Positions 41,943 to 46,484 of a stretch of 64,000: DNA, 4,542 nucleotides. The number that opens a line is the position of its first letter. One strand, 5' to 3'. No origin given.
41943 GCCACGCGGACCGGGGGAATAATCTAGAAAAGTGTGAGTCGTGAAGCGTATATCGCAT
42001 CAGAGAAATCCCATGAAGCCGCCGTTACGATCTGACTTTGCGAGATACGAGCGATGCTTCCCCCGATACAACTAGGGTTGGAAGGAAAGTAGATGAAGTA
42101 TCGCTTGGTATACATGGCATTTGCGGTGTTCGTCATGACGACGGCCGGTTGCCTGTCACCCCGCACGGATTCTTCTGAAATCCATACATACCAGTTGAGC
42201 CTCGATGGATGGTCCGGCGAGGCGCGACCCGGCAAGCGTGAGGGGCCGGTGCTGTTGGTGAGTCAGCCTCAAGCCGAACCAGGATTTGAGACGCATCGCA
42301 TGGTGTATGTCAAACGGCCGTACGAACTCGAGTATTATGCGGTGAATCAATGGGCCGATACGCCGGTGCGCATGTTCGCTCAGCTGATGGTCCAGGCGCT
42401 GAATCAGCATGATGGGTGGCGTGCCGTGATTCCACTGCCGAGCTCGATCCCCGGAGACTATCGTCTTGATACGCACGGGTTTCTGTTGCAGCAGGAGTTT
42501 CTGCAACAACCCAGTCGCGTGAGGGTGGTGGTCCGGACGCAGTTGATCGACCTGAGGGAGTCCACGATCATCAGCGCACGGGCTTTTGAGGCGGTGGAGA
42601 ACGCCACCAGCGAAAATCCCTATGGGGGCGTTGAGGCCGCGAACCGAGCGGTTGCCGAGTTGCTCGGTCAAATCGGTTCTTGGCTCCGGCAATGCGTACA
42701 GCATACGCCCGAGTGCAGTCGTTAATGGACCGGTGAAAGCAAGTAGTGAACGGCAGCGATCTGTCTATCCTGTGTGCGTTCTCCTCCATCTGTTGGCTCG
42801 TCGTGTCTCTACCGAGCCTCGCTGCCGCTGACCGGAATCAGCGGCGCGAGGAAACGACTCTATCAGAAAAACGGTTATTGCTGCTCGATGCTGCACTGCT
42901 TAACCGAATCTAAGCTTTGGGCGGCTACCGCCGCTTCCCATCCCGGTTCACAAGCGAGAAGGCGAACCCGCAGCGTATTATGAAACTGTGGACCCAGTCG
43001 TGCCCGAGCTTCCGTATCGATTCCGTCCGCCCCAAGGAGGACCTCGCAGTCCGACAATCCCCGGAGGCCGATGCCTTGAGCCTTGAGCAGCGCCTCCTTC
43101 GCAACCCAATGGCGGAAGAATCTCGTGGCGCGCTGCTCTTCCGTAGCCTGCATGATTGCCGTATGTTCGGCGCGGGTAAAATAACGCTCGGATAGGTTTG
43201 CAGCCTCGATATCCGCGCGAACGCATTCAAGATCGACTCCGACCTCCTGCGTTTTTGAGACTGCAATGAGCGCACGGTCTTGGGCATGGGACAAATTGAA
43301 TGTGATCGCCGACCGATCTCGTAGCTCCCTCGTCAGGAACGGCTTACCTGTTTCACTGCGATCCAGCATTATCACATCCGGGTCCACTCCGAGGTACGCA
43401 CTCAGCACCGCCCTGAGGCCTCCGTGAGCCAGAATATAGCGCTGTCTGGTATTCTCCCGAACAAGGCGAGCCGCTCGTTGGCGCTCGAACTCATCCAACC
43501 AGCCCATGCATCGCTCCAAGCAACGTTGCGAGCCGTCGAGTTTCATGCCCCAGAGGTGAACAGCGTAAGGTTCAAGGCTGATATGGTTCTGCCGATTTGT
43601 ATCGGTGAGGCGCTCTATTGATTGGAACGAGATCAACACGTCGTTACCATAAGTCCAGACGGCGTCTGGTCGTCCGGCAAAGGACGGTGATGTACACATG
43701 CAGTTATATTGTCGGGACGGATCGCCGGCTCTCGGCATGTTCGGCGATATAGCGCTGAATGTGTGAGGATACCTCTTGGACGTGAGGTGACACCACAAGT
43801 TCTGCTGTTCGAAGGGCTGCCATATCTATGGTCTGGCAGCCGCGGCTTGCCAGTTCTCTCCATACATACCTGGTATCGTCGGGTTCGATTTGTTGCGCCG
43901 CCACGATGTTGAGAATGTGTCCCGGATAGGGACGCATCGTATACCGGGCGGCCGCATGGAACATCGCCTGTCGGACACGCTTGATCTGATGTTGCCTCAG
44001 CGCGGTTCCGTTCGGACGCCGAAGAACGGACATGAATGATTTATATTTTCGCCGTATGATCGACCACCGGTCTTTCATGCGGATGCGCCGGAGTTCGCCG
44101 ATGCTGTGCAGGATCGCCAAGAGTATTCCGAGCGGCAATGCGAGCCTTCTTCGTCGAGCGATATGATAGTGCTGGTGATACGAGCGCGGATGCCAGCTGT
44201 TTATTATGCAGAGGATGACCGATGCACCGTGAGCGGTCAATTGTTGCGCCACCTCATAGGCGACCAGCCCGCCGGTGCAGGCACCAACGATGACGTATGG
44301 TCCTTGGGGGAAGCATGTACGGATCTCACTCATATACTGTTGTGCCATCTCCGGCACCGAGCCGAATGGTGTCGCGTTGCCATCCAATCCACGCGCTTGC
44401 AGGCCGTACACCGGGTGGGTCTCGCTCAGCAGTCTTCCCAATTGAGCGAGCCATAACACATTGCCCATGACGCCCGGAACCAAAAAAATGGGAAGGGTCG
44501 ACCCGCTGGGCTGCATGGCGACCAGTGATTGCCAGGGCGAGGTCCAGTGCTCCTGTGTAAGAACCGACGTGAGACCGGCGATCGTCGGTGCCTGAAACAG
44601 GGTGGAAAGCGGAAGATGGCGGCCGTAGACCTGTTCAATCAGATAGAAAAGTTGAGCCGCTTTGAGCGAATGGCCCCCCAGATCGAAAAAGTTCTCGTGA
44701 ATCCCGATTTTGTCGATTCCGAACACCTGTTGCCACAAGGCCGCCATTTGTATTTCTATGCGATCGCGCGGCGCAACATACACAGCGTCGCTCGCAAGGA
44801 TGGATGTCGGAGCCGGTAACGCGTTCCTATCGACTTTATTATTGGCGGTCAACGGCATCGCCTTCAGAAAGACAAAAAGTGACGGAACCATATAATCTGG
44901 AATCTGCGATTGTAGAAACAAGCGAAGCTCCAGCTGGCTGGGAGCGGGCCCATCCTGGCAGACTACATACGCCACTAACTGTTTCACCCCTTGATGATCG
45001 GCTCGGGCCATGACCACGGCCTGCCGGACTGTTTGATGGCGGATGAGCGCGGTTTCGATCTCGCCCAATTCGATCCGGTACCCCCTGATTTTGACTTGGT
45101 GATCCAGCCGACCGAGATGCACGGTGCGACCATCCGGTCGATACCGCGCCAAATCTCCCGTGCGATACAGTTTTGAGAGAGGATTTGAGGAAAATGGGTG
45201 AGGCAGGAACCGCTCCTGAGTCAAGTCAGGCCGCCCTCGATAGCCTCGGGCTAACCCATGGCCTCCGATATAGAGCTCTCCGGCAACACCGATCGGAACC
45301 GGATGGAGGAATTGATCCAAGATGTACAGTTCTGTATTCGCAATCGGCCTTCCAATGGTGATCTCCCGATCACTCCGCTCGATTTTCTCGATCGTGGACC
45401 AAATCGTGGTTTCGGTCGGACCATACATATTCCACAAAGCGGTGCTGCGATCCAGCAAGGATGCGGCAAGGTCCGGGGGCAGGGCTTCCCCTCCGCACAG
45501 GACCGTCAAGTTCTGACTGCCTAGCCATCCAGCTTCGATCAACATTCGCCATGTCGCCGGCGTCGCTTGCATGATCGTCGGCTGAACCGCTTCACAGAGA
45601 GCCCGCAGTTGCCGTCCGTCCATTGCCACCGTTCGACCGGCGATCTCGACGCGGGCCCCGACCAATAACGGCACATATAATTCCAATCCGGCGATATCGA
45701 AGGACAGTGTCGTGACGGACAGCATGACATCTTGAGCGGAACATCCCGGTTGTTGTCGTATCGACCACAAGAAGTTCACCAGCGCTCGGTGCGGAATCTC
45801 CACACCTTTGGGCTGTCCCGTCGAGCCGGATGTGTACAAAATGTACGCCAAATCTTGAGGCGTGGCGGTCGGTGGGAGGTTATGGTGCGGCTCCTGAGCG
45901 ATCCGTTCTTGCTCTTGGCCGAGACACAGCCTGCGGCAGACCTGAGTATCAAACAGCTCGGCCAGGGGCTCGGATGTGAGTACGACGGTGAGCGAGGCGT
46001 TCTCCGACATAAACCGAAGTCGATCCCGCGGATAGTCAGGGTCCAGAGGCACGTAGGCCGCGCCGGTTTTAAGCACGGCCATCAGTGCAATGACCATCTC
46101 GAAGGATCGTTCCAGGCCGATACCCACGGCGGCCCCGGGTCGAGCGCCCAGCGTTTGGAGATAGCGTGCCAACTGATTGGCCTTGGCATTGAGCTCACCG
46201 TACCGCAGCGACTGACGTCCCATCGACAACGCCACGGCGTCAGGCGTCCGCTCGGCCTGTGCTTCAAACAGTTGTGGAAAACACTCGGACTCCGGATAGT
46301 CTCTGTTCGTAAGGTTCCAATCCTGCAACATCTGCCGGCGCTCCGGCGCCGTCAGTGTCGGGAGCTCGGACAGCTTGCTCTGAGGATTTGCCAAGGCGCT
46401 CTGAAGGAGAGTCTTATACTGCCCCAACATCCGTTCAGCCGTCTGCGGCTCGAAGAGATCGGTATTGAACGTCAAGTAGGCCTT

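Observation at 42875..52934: Orphan FAAL-initiated bimodular NRPS plus dedicated PPTase: predicted N-acyl dipeptide (acyl-X-Gly)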

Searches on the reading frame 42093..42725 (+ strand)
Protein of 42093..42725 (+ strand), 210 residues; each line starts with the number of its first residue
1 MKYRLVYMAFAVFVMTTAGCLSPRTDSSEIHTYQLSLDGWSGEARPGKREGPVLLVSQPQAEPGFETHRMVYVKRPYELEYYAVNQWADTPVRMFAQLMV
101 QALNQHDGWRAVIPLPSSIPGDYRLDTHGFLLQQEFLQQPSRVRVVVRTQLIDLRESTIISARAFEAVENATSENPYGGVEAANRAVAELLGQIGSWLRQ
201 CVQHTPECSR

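Call 9: search_protein_families(library=pfam, proteins=[window:42093-42725:+], max_evalue=0.001)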
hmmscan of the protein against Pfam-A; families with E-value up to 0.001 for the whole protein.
window:42093-42725:+ (210 aa): 1 family
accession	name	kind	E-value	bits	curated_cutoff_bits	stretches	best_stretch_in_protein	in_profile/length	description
PF03886.18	ABC_trans_aux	-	1.7e-14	54.2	26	1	33-194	1-160/161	ABC-type transport auxiliary lipoprotein component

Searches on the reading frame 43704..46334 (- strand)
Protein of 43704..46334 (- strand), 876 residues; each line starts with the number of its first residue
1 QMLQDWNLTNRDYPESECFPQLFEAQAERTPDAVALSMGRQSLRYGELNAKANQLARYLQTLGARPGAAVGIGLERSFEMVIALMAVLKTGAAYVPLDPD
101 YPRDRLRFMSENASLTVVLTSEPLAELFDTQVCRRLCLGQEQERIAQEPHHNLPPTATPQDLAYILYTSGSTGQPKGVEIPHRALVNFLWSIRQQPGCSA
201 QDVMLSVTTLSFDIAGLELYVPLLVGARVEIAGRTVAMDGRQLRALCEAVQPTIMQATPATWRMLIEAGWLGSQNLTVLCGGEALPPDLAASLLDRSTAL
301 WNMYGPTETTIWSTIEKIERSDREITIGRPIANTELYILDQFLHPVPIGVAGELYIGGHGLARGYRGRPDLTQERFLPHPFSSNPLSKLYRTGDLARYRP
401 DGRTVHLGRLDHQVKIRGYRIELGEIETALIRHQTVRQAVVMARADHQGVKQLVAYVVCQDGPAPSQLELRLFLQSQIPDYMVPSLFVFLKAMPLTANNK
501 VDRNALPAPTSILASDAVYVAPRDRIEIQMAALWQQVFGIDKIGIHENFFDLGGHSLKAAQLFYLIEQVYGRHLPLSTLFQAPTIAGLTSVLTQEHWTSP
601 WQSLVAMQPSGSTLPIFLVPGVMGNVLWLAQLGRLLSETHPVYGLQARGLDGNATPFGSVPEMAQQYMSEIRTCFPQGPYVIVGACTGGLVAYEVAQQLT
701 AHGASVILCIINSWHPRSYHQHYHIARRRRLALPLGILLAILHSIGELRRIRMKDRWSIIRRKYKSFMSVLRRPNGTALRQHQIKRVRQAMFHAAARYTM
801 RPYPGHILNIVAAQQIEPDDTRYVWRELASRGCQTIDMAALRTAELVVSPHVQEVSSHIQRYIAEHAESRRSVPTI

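Call 22: find_related_loci(query=window:43704-46334:-, collection=genome_contigs, flank=10000)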
Query window:43704-46334:- (876 aa) in genome_contigs; peptide patterns used: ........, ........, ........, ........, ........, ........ (x = any residue, [..] = any of these).
600 stretches matched a pattern (row limit reached: there are more); 596 encode a relative of the query (tblastn E <= 1e-3); the best 80 are kept; 80 distinct loci.
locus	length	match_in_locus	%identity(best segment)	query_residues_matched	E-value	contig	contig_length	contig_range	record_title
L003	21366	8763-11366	57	1-863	0e+0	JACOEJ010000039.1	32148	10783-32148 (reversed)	MAG: Nitrospira sp. isolate S2bin.15 NODE_513_length_32148_cov_16.794566, whole genome shotgun sequence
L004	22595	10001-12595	49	1-862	0e+0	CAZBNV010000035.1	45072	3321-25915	MAG TPA_asm: uncultured Nitrospira sp. isolate SRP302447_co1_754 genome assembly, contig: NODE_2370_length_45072_cov_9.6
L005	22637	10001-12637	66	1-874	0e+0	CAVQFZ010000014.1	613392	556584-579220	MAG: uncultured Nitrospiraceae bacterium isolate MFD08497.bin.1.157 genome assembly, contig: contig_31565, whole genome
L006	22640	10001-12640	46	1-876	0e+0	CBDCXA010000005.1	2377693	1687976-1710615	MAG: Nitrospirales bacterium isolate 75928b9c-8f91-480a-88d1-d467ce191be9 genome assembly, contig: contig_5, whole genom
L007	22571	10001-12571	46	1-872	0e+0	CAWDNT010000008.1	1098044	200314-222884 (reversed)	MAG: uncultured Acidobacteriaceae bacterium isolate MFD03399.bin.1.51 genome assembly, contig: contig_840, whole genome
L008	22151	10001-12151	52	1-718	0e+0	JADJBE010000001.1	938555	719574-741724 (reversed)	MAG: Proteobacteria bacterium isolate AalW_18-Q3-R10-53_MAXAC.296 tig00002353-10-9389170, whole genome shotgun sequence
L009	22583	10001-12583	46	1-869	0e+0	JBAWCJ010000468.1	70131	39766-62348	MAG: Candidatus Sulfotelmatobacter sp. isolate MFD09503_ilm_asm_bin8 k127_136763, whole genome shotgun sequence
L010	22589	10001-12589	46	1-873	0e+0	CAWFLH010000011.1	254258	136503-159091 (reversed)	MAG: uncultured Acidobacteriaceae bacterium isolate MFD01716.bin.1.112 genome assembly, contig: contig_85694, whole geno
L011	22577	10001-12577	46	1-867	0e+0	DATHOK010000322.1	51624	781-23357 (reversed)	MAG TPA_asm: Verrucomicrobiia bacterium isolate SMAG_U12682 k141_2926783, whole genome shotgun sequence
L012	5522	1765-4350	45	1-853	0e+0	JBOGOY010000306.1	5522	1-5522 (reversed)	MAG: Pyrinomonadaceae bacterium isolate SD8039_metabat2.bin.3 NODE_785_length_5522_cov_0.898981, whole genome shotgun se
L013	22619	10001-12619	68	1-869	0e+0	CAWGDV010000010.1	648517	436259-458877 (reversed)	MAG: uncultured Nitrospiraceae bacterium isolate MFD02159.bin.1.78 genome assembly, contig: contig_23571, whole genome s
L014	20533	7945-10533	46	1-873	0e+0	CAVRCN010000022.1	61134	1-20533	MAG: uncultured Acidobacteriaceae bacterium isolate MFD03399.bin.1.130 genome assembly, contig: contig_9098, whole genom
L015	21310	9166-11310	52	1-718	0e+0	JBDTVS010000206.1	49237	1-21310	MAG: Acidobacteriota bacterium isolate cluster3_bin.73 NODE_1715_length_49237_cov_11.799703, whole genome shotgun sequen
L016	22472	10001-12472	47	1-815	0e+0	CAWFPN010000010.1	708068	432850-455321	MAG: uncultured Verrucomicrobiae bacterium isolate MFD01689.bin.2.73 genome assembly, contig: contig_39022, whole genome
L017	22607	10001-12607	45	1-859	0e+0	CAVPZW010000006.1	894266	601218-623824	MAG: uncultured Acidobacteriota bacterium isolate MFD03726.bin.1.208 genome assembly, contig: contig_60809, whole genome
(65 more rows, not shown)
